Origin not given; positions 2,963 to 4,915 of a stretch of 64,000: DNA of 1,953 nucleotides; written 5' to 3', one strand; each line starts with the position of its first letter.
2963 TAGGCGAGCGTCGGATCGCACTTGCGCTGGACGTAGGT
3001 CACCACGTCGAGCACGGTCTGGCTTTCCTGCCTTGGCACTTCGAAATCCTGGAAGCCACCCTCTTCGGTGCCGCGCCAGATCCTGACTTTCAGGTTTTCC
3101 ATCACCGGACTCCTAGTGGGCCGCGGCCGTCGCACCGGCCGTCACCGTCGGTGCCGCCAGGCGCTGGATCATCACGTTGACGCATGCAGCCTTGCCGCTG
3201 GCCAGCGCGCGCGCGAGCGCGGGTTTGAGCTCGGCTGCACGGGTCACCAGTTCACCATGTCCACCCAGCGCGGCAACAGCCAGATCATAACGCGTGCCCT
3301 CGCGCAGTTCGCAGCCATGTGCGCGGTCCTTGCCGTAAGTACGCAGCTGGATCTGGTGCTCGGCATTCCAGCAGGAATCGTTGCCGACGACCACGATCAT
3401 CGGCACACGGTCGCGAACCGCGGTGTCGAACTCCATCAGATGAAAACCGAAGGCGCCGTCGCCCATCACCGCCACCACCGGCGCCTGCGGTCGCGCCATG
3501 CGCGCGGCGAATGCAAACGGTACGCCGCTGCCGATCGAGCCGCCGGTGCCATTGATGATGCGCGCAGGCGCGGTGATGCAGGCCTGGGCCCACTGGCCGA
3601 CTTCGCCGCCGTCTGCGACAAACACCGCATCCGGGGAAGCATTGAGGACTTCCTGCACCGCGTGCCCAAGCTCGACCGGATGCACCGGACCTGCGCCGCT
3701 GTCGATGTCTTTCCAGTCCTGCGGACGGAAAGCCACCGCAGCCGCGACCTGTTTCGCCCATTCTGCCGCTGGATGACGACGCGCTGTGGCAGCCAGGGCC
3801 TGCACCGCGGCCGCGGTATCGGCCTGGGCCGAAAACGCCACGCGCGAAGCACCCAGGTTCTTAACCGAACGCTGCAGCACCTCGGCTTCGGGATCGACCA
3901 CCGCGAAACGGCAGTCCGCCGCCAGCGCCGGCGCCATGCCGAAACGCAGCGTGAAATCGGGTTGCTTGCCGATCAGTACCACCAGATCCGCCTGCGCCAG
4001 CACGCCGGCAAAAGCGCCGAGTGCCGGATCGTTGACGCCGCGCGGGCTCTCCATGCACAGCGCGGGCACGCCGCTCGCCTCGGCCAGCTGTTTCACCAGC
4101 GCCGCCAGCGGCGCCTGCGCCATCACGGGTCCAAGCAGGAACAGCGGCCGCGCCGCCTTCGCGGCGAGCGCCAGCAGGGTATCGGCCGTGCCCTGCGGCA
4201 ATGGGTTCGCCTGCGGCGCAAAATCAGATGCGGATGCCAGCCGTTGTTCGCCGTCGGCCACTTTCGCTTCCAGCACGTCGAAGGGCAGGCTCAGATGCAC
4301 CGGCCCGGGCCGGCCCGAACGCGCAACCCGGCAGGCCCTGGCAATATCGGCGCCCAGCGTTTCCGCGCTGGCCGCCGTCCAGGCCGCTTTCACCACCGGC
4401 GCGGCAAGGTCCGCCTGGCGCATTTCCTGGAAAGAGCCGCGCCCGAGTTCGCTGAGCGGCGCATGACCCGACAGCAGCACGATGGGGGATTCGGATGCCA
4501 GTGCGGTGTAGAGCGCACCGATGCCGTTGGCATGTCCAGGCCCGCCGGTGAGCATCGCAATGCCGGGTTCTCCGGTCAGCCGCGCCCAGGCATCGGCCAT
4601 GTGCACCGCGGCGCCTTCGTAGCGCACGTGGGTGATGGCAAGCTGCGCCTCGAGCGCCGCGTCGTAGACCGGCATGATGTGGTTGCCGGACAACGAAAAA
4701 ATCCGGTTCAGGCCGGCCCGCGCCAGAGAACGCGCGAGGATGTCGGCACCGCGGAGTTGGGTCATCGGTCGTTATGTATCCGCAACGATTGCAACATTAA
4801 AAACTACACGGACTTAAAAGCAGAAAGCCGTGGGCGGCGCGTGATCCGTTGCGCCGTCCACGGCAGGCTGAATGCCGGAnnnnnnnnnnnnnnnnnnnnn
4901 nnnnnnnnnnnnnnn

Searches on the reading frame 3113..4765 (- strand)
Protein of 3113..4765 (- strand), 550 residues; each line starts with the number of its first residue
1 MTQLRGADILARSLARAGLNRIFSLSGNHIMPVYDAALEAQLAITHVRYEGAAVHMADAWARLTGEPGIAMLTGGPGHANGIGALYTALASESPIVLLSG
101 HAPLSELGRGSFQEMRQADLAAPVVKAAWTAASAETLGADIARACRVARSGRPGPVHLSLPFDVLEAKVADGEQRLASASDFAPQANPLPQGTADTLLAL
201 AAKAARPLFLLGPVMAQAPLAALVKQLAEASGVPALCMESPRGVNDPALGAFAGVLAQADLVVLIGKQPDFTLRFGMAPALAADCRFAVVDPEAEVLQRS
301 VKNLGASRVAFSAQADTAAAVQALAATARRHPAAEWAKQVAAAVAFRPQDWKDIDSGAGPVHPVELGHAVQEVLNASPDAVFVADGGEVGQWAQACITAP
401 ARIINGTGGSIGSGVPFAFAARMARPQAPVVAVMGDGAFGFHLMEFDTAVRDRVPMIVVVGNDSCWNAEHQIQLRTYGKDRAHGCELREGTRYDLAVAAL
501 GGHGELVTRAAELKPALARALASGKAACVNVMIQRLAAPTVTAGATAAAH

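Call 3: search_protein_families(library=pfam, proteins=[window:3113-4765:-], max_evalue=0.01)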
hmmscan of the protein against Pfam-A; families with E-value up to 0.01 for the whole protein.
window:3113-4765:- (550 aa): 3 families
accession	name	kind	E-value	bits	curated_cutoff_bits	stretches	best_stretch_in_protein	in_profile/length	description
PF02776.23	TPP_enzyme_N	-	2.8e-33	114.6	26.8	1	5-118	2-117/119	Thiamine pyrophosphate enzyme, N-terminal TPP binding domain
PF02775.26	TPP_enzyme_C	-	7.1e-27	94.5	21.9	1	385-531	1-151/151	Thiamine pyrophosphate enzyme, C-terminal TPP binding domain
PF00205.28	TPP_enzyme_M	-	2.6e-05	24.4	30.4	1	197-323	4-136/137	Thiamine pyrophosphate enzyme, central domain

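Call 4: search_protein_families(library=ncbifam, proteins=[window:3113-4765:-], max_evalue=0.01)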
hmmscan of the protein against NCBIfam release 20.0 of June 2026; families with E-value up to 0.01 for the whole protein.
window:3113-4765:- (550 aa): 51 families (the best 25 are shown)
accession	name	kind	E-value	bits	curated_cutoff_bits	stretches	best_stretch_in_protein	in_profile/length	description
NF004516.0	PRK05858.1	equivalog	6.7e-100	335.2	587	1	5-535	12-537/548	acetolactate synthase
NF058623.1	HdaclCoAlyACT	equivalog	4.4e-82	276.5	600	1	6-537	12-544/575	2-hydroxyacyl-CoA lyase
NF006721.0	PRK09259.1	equivalog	1.8e-72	244.8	557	1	5-536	16-553/574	oxalyl-CoA decarboxylase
TIGR03254.1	oxalate_oxc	equivalog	3e-70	237.5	739.4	1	3-535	2-539/554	oxalyl-CoA decarboxylase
NF006052.0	PRK08199.1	subfamily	1.5e-68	231.4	539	1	3-537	7-541/559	thiamine pyrophosphate protein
TIGR00118.1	acolac_lg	equivalog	2.7e-63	214.3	538.35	1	4-545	1-548/557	biosynthetic-type acetolactate synthase large subunit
NF006122.0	PRK08266.1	subfamily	1.1e-59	202.4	571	1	2-535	2-526/543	hypothetical protein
NF006378.0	PRK08617.1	equivalog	1.1e-55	189.1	510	1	3-533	7-538/556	acetolactate synthase AlsS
NF006319.0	PRK08527.1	equivalog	8.2e-55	186.3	905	1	1-544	1-551/565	acetolactate synthase large subunit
NF004710.0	PRK06048.1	equivalog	2.5e-54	184.7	976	1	2-546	6-552/561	acetolactate synthase large subunit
NF006524.0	PRK08978.1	equivalog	3.8e-54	183.9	738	1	5-537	2-528/548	acetolactate synthase 2 catalytic subunit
NF006187.0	PRK08322.1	equivalog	8e-53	179.7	509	1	5-533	3-528/548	acetolactate synthase large subunit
NF004919.0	PRK06276.1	equivalog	4.5e-52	177.2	866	1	5-536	2-541/582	acetolactate synthase large subunit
NF005712.0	PRK07524.1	subfamily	3.6e-51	174.2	500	1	7-534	6-530/536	5-guanidino-2-oxopentanoate decarboxylase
NF006203.0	PRK08327.1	equivalog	1.1e-50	172.7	456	1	2-535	7-570/571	thiamine pyrophosphate-requiring protein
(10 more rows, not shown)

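Call 5: find_homologous_proteins(query=window:3113-4765:-, max_evalue=1e-20)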
Query window:3113-4765:- (550 aa): 7019 proteins with E <= 1e-20 among 8000 candidates; the best 120 are listed.
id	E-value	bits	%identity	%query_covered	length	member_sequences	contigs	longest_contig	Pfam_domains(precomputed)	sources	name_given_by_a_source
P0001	0.0e+0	1184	100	100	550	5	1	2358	PF02775.27,PF02776.24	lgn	-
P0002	0.0e+0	1136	96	100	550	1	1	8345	PF02775.27,PF02776.24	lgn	-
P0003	0.0e+0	1134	95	97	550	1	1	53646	PF02775.27,PF02776.24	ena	-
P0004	0.0e+0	1128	95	97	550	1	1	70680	PF02775.27,PF02776.24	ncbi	-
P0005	0.0e+0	1127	95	97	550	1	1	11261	PF02775.27,PF02776.24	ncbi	ncbi:MAG: thiamine pyrophosphate-binding protein [Burkholderiales bacterium]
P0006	0.0e+0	1125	94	97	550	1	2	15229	PF02775.27,PF02776.24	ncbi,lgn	ncbi:MAG: thiamine pyrophosphate-binding protein [Burkholderiales bacterium]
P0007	0.0e+0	1121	94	97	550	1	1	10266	PF02775.27,PF02776.24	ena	-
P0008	0.0e+0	1047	87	100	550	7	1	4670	PF02775.27,PF02776.24,PF00205.29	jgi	jgi:acetolactate synthase-1/2/3 large subunit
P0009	0.0e+0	1041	87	100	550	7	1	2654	PF02775.27,PF02776.24,PF00205.29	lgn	-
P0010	0.0e+0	1040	87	97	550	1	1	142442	PF02775.27,PF02776.24,PF00205.29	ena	-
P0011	0.0e+0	1035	86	97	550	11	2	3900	PF02775.27,PF02776.24,PF00205.29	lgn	-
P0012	0.0e+0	1032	86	97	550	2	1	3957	PF02775.27,PF02776.24,PF00205.29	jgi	-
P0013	0.0e+0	1029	86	97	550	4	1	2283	PF02775.27,PF02776.24,PF00205.29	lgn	-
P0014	0.0e+0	1028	85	100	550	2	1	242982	PF02775.27,PF02776.24,PF00205.29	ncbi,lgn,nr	ncbi:MAG: thiamine pyrophosphate-binding protein [Burkholderiales bacterium]|nr:thiamine pyrophospha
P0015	0.0e+0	1028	85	100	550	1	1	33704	PF02775.27,PF02776.24,PF00205.29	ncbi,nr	ncbi:MAG: thiamine pyrophosphate-binding protein [Burkholderiales bacterium]|nr:thiamine pyrophospha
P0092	7.8e-247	838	72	97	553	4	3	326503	PF02775.27,PF02776.24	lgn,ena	-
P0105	1.0e-228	778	67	98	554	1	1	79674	PF02775.27,PF02776.24,PF00205.29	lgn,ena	-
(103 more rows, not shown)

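Call 8: find_encoding_contigs(protein=P0092, flank=8000, max_places=2)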
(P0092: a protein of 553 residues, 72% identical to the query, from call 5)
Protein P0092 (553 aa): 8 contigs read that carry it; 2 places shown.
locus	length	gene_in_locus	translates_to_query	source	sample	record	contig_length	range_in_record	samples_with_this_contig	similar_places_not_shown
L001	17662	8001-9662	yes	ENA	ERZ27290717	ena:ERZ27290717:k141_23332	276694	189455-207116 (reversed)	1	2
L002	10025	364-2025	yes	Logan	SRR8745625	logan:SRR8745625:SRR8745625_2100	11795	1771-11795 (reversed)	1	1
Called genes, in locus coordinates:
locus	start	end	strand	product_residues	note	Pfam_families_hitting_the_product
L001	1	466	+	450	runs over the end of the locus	PF02881:SRP54_N, PF06414:Zeta_toxin (faint), PF13401:AAA_22 (weak), PF00448:SRP54, PF01656:CbiA (weak), PF02978:SRP_SPB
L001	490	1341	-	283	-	PF00881:Nitroreductase, PF28600:Nitroreductase_C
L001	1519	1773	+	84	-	PF00886:Ribosomal_S16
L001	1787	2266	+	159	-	PF01782:RimM, PF05239:PRC, PF24986:PRC_RimM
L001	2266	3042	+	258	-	PF01746:tRNA_m1G_MT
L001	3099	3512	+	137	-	PF01245:Ribosomal_L19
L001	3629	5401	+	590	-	-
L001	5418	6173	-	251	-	PF00392:GntR, PF07702:UTRA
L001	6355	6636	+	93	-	-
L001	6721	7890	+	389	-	PF04295:GD_AH_second, PF20629:GD_AH_C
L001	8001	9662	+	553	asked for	PF02776:TPP_enzyme_N, PF02775:TPP_enzyme_C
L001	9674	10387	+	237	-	PF13085:Fer2_3, PF13183:Fer4_8, PF13534:Fer4_17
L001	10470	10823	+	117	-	PF01127:Sdh_cyt (weak)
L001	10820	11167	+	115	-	PF01127:Sdh_cyt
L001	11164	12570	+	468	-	PF00884:Sulfatase, PF01663:Phosphodiest, PF16347:SGSH_C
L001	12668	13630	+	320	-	PF03401:TctC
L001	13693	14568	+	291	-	PF05681:Fumerase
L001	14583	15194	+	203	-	PF05683:Fumerase_C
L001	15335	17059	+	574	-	PF00890:FAD_binding_2, PF01266:DAO (faint), PF02910:Succ_DH_flav_C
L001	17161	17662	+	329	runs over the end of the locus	PF03401:TctC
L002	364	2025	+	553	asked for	PF02776:TPP_enzyme_N, PF02775:TPP_enzyme_C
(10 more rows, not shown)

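Call 9: find_encoding_contigs(protein=P0105, flank=8000, max_places=2)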
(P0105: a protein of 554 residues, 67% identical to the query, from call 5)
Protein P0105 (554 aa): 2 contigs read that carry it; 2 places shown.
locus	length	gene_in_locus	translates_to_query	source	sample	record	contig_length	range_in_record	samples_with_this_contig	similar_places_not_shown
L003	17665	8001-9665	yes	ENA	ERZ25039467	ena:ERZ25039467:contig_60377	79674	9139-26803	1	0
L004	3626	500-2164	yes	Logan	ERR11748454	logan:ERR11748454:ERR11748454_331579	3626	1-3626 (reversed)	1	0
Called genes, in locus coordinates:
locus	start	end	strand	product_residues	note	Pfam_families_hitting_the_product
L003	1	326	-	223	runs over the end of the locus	-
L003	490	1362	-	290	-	PF00881:Nitroreductase, PF28600:Nitroreductase_C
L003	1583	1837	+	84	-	PF00886:Ribosomal_S16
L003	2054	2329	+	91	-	PF05239:PRC, PF24986:PRC_RimM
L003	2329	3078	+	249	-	PF01746:tRNA_m1G_MT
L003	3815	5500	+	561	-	-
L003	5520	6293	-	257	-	PF00392:GntR, PF07702:UTRA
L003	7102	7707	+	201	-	PF20629:GD_AH_C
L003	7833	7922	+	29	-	-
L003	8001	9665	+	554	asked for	PF02776:TPP_enzyme_N, PF00205:TPP_enzyme_M, PF02775:TPP_enzyme_C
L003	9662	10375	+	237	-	PF13085:Fer2_3, PF13183:Fer4_8, PF13534:Fer4_17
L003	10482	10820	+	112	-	PF01127:Sdh_cyt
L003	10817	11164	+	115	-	PF01127:Sdh_cyt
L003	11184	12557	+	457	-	PF00884:Sulfatase, PF01663:Phosphodiest, PF16347:SGSH_C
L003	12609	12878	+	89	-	-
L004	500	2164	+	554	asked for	PF02776:TPP_enzyme_N, PF00205:TPP_enzyme_M, PF02775:TPP_enzyme_C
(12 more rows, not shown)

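Call 10: search_protein_families(library=ncbifam, proteins=[L001:15335-17059:+, L001:13693-14568:+, L001:14583-15194:+, L001:12668-13630:+, L001:3629-5401:+], max_evalue=0.001)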
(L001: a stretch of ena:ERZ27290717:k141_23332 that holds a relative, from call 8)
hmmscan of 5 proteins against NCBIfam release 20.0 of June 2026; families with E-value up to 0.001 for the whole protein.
L001:15335-17059:+ (574 aa): 31 families (the best 25 are shown)
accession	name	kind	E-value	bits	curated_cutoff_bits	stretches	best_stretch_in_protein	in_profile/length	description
NF004900.0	PRK06263.1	equivalog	3.6e-150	501.2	718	1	4-552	3-541/546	fumarate reductase (CoM/CoB) subunit TfrA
TIGR01812.1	sdhA_frdA_Gneg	subfamily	1.6e-129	433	567.3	1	10-567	1-564/568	succinate dehydrogenase or fumarate reductase, flavoprotein subunit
NF004724.0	PRK06069.1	subfamily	8.4e-114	380.8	826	1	4-567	1-573/577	succinate dehydrogenase/fumarate reductase flavoprotein subunit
NF005866.0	PRK07803.1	equivalog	6.2e-112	374.8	819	2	3-282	3-290/631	fumarate reductase/succinate dehydrogenase flavoprotein subunit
NF042982.1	MFR_Fp_SdhA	equivalog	2.3e-105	353.3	1100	1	9-563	48-605/612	8-methylmenaquinol:fumarate reductase flavoprotein subunit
TIGR00551.1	nadB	equivalog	1.3e-104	350.7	452.75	1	8-532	2-489/489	L-aspartate oxidase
NF006686.0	PRK09231.1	equivalog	3.2e-101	339.7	854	1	4-569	1-579/598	fumarate reductase (quinol) flavoprotein subunit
NF005867.0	PRK07804.1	equivalog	4.2e-100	335.6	639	1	7-554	17-538/548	L-aspartate oxidase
TIGR01816.1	sdhA_forward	equivalog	1.4e-99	333.8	727.35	1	8-564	2-572/584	succinate dehydrogenase flavoprotein subunit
TIGR01176.1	fum_red_Fp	equivalog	3.4e-95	319.8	932.7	1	6-569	1-577/580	fumarate reductase (quinol) flavoprotein subunit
NF005701.0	PRK07512.1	equivalog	3.2e-94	316.1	528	1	4-544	5-496/516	L-aspartate oxidase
NF005636.0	PRK07395.1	subfamily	5e-94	315.5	723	1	6-535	10-538/560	L-aspartate oxidase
NF005037.0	PRK06452.1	equivalog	2e-92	310.6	862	1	4-568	1-563/566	succinate dehydrogenase flavoprotein subunit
NF004613.0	PRK05945.1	equivalog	8e-92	308.7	824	1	7-566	2-570/575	succinate dehydrogenase/fumarate reductase flavoprotein subunit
NF006567.0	PRK09077.1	equivalog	1.8e-86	290.5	629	1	4-543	4-528/537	L-aspartate oxidase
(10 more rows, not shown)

L001:13693-14568:+ (291 aa): 6 families
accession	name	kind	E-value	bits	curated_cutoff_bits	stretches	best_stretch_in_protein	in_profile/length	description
NF004885.0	PRK06246.1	equivalog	4.4e-89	298.4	276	1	2-281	3-278/279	fumarate hydratase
TIGR00722.1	ttdA_fumA_fumB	subfamily_domain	1e-83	280.7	100.65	1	8-280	1-271/273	hydrolyase, tartrate alpha subunit/fumarate domain protein, Fe-S type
NF006084.0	PRK08230.1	equivalog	5.9e-52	176.6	365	1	21-282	27-287/303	L(+)-tartrate dehydratase subunit alpha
NF011920.0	PRK15391.1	subfamily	7.6e-13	47.6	1094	1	29-286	69-332/548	class I fumarate hydratase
NF011919.0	PRK15390.1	equivalog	2e-12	46.1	1105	1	19-287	58-333/548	class I fumarate hydratase FumA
NF011921.0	PRK15392.1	equivalog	3.5e-10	39.1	1060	1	43-287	82-332/550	class I fumarate hydratase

L001:14583-15194:+ (203 aa): 8 families
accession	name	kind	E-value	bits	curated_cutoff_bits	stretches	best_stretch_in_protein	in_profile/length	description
TIGR00723.1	ttdB_fumA_fumB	subfamily_domain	8.6e-40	136.5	145.15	1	14-182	2-168/169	FumA C-terminus/TtdB family hydratase beta subunit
NF006082.0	PRK08228.1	equivalog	1.8e-37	128.8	264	1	6-195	6-193/205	L(+)-tartrate dehydratase subunit beta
NF004708.0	PRK06043.1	equivalog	1.8e-34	119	269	1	4-191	3-186/192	fumarate hydratase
NF006253.0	PRK08395.1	equivalog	3.3e-25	88.7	244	1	8-182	7-164/166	fumarate hydratase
NF005310.0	PRK06842.1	equivalog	5.2e-22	78.5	238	1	6-183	5-175/185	Fe-S-containing hydro-lyase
NF011919.0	PRK15390.1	equivalog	3.2e-14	52.1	1105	1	13-185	372-539/548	class I fumarate hydratase FumA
NF011920.0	PRK15391.1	subfamily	2.8e-12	45.7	1094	1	13-183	372-537/548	class I fumarate hydratase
NF011921.0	PRK15392.1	equivalog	2e-06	26.7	1060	1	66-184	420-537/550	class I fumarate hydratase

L001:12668-13630:+ (320 aa): 0 families

L001:3629-5401:+ (590 aa): 0 families

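Call 11: find_related_loci(query=A1, collection=genome_contigs, flank=10000)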
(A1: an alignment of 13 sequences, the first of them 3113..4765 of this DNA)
Query A1 (550 aa) in genome_contigs; peptide patterns used: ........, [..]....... (x = any residue, [..] = any of these).
599 stretches matched a pattern (row limit reached: there are more); 572 encode a relative of the query (tblastn E <= 1e-3); the best 80 are kept; 80 distinct loci.
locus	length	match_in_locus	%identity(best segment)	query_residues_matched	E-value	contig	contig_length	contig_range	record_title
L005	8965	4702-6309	94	1-536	0e+0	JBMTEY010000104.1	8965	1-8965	MAG: Burkholderiales bacterium isolate LKB_V2_S15_100percent_par_LKB_V2_S15_metabat.113_sub NODE_5799_length_8965_cov_9.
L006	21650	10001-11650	87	1-550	0e+0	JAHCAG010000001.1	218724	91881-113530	MAG: Burkholderiales bacterium isolate ACE_PRO61 PRO61_1, whole genome shotgun sequence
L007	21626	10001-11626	87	1-542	0e+0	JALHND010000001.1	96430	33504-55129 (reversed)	MAG: Burkholderiales bacterium isolate Bin_52_4 c_000000001389, whole genome shotgun sequence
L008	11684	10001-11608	85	1-536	0e+0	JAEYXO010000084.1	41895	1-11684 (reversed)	MAG: Proteobacteria bacterium isolate OH_CBlB_315 k127_166679, whole genome shotgun sequence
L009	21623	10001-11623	83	1-541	0e+0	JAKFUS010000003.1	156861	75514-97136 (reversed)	MAG: Betaproteobacteria bacterium isolate D1_Bin_39 D1_0000064, whole genome shotgun sequence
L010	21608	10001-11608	85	1-536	0e+0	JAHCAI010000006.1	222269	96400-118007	MAG: Burkholderiales bacterium isolate ACE_PRO63 PRO63_6, whole genome shotgun sequence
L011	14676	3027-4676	85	1-550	0e+0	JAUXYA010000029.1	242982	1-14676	MAG: Burkholderiales bacterium isolate C18_concoct.bin.105 C18_k141_44616, whole genome shotgun sequence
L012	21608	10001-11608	86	1-536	0e+0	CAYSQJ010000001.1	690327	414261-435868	MAG TPA_asm: uncultured Bordetella sp. isolate SRP329715_co2_8 genome assembly, contig: NODE_3_length_690327_cov_61.2775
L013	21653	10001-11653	81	1-550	0e+0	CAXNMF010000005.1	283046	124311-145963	MAG: Burkholderiales bacterium isolate ME-04may21-LR-25 genome assembly, contig: ME-04may21-LR-C237, whole genome shotgu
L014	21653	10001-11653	79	1-550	0e+0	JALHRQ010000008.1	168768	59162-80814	MAG: Burkholderiales bacterium isolate maxbin.188 c_000000000588, whole genome shotgun sequence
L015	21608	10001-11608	82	1-536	0e+0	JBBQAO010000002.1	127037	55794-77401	MAG: Burkholderiales bacterium isolate Co_metawrap_1458 Cmw_1458_k141_7558115_length_127037_cov_12.0000, whole genome sh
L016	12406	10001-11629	80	1-543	0e+0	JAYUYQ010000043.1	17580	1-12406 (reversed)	MAG: Betaproteobacteria bacterium isolate GL139_UP_metabat_150 GL139_UP_metabat_150_42, whole genome shotgun sequence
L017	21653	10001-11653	80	1-550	0e+0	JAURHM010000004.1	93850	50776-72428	MAG: Burkholderiales bacterium isolate SFB_649D_50_9 k141_1256253_length_93850_cov_13.0567, whole genome shotgun sequenc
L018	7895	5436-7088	81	1-550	0e+0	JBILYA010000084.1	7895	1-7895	MAG: Burkholderiales bacterium isolate ME2018-11-08GD_3300042940_group8_bin203 Rohwer_bin2383_scaffold_10191_c1, whole g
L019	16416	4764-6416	80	1-550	0e+0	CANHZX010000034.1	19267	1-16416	MAG: Betaproteobacteria bacterium isolate RE-4nov15-132 genome assembly, contig: RE-4nov15-C3774, whole genome shotgun s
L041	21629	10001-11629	66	1-543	0e+0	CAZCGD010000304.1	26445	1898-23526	MAG TPA_asm: uncultured Streptomycetaceae bacterium isolate binchicken_co165_202 genome assembly, contig: k141_63495, wh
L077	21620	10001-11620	61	2-541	0e+0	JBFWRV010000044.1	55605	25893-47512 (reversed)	MAG: Hyphomicrobiaceae bacterium isolate CA_2019_TPBF_214 NODE_4008_length_55605_cov_6.016890_TPBF, whole genome shotgun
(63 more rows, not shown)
